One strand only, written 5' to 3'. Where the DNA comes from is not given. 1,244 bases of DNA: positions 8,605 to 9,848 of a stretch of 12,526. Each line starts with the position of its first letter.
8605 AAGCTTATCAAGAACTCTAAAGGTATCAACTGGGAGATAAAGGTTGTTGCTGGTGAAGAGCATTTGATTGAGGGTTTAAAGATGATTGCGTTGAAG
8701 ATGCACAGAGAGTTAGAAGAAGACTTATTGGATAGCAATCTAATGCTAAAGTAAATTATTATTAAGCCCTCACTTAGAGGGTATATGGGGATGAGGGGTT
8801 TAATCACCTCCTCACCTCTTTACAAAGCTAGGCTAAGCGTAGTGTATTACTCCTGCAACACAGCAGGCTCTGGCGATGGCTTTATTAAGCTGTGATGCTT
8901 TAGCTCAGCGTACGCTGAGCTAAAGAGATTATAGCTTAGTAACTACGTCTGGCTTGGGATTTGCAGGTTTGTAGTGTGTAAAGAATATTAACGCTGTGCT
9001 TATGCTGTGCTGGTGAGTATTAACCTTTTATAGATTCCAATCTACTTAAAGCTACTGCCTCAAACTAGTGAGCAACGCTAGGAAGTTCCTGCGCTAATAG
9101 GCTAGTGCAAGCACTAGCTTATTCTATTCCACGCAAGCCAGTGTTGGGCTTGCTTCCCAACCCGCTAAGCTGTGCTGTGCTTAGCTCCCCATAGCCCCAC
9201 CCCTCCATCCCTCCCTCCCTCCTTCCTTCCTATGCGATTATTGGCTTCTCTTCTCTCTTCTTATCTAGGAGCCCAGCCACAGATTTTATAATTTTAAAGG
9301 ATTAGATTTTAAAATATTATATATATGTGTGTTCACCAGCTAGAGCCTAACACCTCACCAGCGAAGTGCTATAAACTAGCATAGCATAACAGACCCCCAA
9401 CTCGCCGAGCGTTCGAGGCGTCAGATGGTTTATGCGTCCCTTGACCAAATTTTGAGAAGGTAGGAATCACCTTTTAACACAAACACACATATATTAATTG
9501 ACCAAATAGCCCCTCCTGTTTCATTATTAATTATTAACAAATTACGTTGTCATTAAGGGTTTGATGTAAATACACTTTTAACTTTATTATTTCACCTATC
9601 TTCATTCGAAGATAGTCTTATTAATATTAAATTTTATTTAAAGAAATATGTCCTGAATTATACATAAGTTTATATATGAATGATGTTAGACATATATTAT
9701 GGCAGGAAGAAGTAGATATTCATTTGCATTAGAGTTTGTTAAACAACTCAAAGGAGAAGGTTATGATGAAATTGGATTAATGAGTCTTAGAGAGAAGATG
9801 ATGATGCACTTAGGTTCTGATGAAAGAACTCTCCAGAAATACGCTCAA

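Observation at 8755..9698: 944-nt GC-enriched, hairpin-dense noncoding island in an otherwise gene-saturated 12.4-kb genome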

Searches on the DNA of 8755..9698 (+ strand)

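Call 10: search_dna_similar(query=window:8755-9698:+, collection=phages, mode=distant, max_evalue=0.01)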
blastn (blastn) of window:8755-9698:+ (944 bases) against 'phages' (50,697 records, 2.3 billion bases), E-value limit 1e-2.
No match.

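Call 82: build_rna_model(alignment_id=A6, structure=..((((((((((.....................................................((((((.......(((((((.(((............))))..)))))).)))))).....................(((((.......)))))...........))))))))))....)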
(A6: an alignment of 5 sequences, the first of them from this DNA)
Model R1 built from alignment A6 (5 sequences, 183 columns); structure: as given.
model positions 172; base pairs 31; branch points 1; effective number of sequences 2.16; information 0.59 bits per position. Calibrated on 0.2 Mb of random sequence (short: E-values are rough).
structure used (alignment columns):
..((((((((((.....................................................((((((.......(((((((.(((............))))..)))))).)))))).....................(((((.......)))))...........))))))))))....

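Call 84: search_with_rna_model(model_id=R1, sources=[window, L001, L002, L003, L004, L005, L006, L007, L008, L009, L010, L011, L012, L013, L014, L015, L016, L017, L018, L019, L020, L021, L022, L023, L024, L025, L026, L027, L028, L029, L030, L032, L033, L034, L035, L036, L037, L038, L039, L040, L041, L042, L043, L044, L045, L046, L047, L048, L049, L050, L051, L052, L053, L054, L055, L056, L057, L058, L059, L060, L061, L062, L063, L064, L065, L066, L067, L068, L069, L070, L071, L072, L073, L074, L075, L076, L077, L078, L079, L080, L081, L082, L083, L084, L085, L086, L087, L088, L089, L090, L091, L092, L093, L115, L116, L122, L125, L126, L129, L130], max_evalue=1, show_alignments=0)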
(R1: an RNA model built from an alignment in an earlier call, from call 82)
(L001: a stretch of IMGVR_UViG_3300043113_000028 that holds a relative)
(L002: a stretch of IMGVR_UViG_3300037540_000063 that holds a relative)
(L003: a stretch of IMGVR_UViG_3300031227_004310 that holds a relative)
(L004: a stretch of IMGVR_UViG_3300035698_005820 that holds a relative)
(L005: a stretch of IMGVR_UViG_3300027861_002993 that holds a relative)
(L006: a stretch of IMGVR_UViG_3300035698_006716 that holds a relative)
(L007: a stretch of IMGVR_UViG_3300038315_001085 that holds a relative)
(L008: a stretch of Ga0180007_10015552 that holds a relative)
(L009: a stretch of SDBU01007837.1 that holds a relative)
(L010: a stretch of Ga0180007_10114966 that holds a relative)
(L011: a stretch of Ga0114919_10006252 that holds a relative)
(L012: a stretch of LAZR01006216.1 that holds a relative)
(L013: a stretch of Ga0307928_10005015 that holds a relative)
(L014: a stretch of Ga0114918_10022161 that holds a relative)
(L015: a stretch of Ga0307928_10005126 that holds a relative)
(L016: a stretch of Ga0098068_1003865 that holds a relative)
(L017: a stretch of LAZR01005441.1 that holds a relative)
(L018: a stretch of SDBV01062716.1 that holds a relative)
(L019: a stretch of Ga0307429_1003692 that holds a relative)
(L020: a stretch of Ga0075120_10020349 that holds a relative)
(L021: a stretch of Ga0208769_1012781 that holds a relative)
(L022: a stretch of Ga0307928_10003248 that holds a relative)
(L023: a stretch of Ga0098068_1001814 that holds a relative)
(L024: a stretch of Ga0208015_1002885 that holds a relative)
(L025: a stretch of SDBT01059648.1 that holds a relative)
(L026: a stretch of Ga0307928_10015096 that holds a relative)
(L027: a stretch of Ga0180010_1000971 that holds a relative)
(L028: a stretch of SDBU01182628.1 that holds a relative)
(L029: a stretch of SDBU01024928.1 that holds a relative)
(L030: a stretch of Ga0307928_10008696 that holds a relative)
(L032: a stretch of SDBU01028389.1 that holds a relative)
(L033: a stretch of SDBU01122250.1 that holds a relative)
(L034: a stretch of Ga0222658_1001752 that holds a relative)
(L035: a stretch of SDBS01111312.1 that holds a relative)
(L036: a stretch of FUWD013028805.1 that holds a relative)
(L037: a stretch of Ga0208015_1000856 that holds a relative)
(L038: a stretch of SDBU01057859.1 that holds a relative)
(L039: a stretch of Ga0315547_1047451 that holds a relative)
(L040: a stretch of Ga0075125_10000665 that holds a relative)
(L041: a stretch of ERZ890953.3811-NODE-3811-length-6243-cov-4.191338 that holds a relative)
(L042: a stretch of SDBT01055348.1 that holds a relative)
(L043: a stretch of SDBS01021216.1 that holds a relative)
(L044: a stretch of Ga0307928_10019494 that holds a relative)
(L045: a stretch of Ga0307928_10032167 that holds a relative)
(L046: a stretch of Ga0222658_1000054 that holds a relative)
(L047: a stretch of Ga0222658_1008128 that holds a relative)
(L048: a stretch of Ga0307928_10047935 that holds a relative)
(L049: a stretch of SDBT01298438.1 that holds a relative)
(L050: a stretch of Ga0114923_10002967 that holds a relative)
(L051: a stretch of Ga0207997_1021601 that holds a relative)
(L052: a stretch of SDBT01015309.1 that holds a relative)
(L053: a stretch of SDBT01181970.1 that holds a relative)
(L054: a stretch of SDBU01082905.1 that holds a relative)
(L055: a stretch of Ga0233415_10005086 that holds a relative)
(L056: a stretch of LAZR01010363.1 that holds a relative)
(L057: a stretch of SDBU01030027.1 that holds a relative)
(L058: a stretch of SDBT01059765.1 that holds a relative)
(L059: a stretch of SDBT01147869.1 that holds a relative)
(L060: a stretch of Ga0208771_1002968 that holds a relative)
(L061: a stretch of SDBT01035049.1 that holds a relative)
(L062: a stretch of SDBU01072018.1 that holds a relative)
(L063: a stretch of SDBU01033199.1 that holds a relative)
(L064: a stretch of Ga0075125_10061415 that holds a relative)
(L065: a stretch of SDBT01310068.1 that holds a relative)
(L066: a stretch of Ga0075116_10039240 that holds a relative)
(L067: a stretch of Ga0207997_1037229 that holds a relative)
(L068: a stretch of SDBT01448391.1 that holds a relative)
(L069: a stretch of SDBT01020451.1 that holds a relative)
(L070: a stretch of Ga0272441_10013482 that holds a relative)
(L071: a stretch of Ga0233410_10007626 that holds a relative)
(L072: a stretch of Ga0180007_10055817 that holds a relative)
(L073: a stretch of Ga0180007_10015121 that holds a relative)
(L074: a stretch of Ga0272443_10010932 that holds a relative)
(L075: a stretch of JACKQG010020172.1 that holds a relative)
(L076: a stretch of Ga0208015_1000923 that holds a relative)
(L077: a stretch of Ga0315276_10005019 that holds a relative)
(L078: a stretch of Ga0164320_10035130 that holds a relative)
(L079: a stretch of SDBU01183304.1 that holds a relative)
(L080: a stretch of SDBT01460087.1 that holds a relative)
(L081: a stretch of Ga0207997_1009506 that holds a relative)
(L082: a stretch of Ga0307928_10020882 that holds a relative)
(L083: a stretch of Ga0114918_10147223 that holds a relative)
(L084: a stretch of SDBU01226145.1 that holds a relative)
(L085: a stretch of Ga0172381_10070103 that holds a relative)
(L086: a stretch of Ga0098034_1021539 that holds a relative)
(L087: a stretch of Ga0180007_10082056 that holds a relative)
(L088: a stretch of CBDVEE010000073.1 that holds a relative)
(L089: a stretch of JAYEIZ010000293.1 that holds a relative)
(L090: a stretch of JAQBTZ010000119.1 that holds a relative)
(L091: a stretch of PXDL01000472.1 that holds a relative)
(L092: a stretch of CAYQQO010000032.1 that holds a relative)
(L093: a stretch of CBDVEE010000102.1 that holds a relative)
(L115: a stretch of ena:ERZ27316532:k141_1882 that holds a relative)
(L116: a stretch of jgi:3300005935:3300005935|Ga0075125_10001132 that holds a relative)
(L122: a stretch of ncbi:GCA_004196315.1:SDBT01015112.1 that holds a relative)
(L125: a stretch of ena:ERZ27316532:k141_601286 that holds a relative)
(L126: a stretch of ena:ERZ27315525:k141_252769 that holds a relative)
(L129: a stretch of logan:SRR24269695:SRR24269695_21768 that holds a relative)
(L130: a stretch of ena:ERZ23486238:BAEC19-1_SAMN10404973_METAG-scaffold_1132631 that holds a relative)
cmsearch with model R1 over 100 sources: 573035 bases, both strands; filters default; matches with E-value up to 1: 13.
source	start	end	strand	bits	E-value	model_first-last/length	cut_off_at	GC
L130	187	358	-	179.2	1.1e-31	1-172/172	no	0.38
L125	221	390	-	171.6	3.1e-30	1-172/172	no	0.4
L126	933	1102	-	171.6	3.1e-30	1-172/172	no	0.4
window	9319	9498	+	171.5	3.3e-30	1-172/172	no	0.43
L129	26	206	-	157.8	1.5e-27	1-172/172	no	0.41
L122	3869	4040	-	143.2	1e-24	1-172/172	no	0.45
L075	2611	2785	-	41.6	4.7e-05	1-172/172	no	0.39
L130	191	360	+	26.8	0.035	1-172/172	no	0.37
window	9319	9494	-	26.1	0.048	1-172/172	no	0.44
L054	274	472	+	23.6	0.15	1-172/172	no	0.34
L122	3871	4042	+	23.1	0.18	1-172/172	no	0.44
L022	2398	2479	+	22.3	0.26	1-172/172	no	0.27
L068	210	272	-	21.8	0.33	1-172/172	no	0.25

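Call 85: search_with_rna_model(model_id=R1, sources=[L075, L054, L002, window], max_evalue=10, show_alignments=4, filters=off)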
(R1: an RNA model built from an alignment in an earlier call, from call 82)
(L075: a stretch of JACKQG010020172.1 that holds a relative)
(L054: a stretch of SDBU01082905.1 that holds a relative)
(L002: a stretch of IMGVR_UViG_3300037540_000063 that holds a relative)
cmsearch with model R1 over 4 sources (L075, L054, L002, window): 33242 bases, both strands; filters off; matches with E-value up to 10: 32.
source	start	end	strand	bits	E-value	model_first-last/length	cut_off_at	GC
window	9319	9498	+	171.5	1.9e-31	1-172/172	no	0.43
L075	2611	2785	-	41.6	2.8e-06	1-172/172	no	0.39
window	9319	9494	-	26.1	0.0028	1-172/172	no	0.44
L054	274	472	+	23.6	0.0086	1-172/172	no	0.34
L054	272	468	-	19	0.065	1-172/172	no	0.35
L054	44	77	-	16.6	0.19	1-172/172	no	0.32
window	5628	5712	-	12.9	1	1-172/172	no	0.32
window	9668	9699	-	12.7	1.1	1-172/172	no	0.19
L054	46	79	+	12.6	1.2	1-172/172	no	0.29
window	7562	7672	-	12.2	1.4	1-172/172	no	0.35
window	9670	9701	+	11.8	1.7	1-172/172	no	0.19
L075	1201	1245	+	11.2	2.2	1-172/172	no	0.42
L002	8332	8380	+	10.8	2.6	1-172/172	no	0.22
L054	1902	1973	-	10.7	2.7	1-172/172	no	0.33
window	7841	7882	-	10.3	3.3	1-172/172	no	0.24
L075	2726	2810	+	10.2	3.3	1-172/172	no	0.31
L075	2497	2549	-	10.1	3.4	1-172/172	no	0.32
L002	1674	1716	-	9.9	3.9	1-172/172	no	0.26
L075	3095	3193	-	9.7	4.3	1-172/172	no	0.31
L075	4003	4127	+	8.5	7.2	1-172/172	no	0.34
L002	4965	5044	-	8.4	7.4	1-172/172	no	0.3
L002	11564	11633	-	8.3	7.8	1-172/172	no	0.24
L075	5051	5094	-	8.2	8.2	1-172/172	no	0.25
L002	5847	5900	-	8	8.8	1-172/172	no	0.28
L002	8736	8868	-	8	9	1-172/172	no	0.38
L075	1199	1243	-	8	9.1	1-172/172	no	0.4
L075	4267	4300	-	7.9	9.4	1-172/172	no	0.15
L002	3600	3634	-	7.8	9.8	1-172/172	no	0.4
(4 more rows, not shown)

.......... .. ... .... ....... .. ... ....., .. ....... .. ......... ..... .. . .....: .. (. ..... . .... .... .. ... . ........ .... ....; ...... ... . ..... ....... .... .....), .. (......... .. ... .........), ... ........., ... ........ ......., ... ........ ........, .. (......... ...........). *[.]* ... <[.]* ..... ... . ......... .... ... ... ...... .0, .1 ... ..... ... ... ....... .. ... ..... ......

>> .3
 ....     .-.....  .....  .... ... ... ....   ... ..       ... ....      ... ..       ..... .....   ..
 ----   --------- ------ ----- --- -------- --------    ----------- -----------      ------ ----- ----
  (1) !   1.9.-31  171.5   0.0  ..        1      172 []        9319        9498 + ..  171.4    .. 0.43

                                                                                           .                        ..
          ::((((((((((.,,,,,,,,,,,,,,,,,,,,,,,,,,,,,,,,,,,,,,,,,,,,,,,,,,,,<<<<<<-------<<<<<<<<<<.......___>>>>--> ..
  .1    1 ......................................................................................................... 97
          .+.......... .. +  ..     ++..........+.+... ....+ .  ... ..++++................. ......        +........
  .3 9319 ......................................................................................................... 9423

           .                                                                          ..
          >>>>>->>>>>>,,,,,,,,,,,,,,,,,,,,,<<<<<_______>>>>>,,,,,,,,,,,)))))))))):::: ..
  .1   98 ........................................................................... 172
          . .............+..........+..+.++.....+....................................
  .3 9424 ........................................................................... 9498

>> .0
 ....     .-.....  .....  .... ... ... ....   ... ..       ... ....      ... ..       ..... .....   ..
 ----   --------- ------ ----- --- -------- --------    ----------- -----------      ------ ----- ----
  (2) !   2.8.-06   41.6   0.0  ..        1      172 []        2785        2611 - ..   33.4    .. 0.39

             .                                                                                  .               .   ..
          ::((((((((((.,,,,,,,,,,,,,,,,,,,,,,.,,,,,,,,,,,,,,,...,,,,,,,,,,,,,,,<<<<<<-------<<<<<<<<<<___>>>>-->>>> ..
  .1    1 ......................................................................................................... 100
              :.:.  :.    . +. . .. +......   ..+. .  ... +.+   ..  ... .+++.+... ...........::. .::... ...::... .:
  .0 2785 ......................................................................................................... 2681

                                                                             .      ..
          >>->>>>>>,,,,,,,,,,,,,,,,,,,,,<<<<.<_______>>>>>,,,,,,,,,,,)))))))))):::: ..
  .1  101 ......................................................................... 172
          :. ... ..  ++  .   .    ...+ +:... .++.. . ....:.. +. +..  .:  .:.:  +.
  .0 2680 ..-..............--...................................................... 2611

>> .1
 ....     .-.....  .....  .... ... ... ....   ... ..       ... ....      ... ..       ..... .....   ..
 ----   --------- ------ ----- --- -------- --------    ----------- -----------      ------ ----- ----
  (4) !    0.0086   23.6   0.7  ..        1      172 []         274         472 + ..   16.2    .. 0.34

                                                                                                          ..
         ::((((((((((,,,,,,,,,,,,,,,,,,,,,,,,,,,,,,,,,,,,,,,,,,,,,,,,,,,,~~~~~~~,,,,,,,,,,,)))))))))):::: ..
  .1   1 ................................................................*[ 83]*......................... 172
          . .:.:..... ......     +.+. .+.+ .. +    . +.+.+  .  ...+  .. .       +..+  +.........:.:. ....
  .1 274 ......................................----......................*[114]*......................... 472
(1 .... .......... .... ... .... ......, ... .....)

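Call 89: search_with_rna_model(model_id=R1, sources=[window, L122, L126, L129, L130, L075], max_evalue=0.0001, make_alignment=true)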
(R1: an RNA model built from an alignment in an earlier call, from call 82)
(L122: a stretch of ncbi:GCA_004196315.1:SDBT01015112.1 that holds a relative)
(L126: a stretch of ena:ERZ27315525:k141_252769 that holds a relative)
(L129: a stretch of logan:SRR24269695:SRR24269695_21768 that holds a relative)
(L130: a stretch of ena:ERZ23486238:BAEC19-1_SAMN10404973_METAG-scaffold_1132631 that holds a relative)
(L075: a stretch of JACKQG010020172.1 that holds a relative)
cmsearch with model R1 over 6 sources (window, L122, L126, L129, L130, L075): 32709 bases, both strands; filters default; matches with E-value up to 0.0001: 6.
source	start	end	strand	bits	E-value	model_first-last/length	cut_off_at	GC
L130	187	358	-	179.2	6e-33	1-172/172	no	0.38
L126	933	1102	-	171.6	1.8e-31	1-172/172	no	0.4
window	9319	9498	+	171.5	1.9e-31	1-172/172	no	0.43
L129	26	206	-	157.8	8.3e-29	1-172/172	no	0.41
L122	3869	4040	-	143.2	5.8e-26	1-172/172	no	0.45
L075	2611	2785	-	41.6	2.7e-06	1-172/172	no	0.39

Alignment A7: 6 matches aligned to the model, 188 columns, each read 5' to 3' on its own strand. Consensus structure (alignment columns), stored with it:
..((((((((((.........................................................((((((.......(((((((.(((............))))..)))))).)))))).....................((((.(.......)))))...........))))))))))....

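Call 99: search_with_rna_model(model_id=R1, sources=[L131, L132, L133, L134, L135], max_evalue=1, show_alignments=3)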
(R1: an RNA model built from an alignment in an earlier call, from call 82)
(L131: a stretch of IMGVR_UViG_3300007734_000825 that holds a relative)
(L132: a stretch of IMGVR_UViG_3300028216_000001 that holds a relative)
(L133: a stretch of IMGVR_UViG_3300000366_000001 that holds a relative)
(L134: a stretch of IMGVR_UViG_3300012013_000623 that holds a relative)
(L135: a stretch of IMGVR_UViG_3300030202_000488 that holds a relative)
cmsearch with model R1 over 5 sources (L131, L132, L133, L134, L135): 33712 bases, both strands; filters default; matches with E-value up to 1: 2.
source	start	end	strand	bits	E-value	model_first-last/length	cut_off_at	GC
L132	5865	6045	+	166.4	1.9e-30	1-172/172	no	0.43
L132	5863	6041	-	25.6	0.0036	1-172/172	no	0.44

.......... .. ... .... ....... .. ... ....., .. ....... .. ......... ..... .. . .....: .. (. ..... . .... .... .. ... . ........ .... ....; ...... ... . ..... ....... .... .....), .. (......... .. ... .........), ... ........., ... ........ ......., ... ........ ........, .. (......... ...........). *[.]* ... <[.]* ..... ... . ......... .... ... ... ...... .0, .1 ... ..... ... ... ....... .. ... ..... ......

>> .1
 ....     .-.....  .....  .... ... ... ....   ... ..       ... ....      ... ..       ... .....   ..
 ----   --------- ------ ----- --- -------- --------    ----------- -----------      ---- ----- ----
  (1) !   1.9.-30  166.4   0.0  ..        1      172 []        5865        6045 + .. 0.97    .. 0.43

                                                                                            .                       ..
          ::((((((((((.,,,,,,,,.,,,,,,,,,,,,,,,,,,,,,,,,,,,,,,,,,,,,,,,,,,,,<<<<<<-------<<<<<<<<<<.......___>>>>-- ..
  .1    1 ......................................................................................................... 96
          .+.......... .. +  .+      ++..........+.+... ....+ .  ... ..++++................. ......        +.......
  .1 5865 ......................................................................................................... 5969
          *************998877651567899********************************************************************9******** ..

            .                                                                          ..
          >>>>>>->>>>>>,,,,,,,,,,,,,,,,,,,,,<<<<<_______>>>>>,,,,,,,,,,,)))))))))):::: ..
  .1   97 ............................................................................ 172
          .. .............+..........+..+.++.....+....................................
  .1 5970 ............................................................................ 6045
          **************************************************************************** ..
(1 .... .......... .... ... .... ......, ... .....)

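Call 106: build_rna_model(alignment_id=A8, structure=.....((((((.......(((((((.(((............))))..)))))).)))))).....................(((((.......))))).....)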
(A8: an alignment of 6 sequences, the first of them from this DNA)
Model R2 built from alignment A8 (6 sequences, 103 columns); structure: as given.
model positions 93; base pairs 21; branch points 1; effective number of sequences 2.45; information 0.614 bits per position. Calibrated on 0.2 Mb of random sequence (short: E-values are rough).
structure used (alignment columns):
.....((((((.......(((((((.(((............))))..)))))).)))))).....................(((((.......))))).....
